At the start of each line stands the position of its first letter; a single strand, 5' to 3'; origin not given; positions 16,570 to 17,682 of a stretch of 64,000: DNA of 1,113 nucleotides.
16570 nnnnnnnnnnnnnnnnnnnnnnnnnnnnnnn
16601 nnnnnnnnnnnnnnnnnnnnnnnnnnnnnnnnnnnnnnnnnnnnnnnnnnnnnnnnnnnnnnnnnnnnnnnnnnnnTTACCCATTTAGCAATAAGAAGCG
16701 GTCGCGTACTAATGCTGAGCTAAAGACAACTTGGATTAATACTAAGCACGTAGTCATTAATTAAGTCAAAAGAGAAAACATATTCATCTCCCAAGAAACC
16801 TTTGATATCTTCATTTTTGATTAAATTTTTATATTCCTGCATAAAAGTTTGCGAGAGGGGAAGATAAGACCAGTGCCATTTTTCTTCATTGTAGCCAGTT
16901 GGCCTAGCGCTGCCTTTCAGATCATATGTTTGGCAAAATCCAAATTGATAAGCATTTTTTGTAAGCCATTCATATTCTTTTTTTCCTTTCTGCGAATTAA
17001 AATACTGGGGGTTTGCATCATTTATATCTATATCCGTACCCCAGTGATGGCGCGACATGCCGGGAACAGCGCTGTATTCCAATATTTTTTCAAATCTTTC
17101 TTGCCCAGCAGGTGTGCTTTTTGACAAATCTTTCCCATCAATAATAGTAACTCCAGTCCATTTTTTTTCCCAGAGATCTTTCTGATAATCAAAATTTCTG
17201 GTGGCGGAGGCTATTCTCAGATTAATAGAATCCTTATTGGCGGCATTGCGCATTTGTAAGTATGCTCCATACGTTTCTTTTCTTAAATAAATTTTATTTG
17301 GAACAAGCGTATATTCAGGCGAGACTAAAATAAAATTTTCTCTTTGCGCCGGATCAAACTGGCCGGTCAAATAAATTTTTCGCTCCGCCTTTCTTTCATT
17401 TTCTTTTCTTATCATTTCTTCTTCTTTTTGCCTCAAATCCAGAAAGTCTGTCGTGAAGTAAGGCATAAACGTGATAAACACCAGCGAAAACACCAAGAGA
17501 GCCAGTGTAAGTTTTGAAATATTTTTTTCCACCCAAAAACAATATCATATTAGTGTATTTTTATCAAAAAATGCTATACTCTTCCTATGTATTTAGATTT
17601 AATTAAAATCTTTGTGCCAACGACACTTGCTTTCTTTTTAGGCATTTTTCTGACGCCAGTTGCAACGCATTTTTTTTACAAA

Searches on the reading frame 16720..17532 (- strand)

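Call 72: search_protein_families(library=pfam, proteins=[window:16720-17532:-], max_evalue=0.001)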
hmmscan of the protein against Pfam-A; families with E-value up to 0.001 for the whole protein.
window:16720-17532:- (270 aa): 1 family
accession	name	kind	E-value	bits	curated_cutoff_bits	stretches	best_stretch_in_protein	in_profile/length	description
PF02557.22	VanY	-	2.4e-34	118.4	25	1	81-225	2-131/132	D-alanyl-D-alanine carboxypeptidase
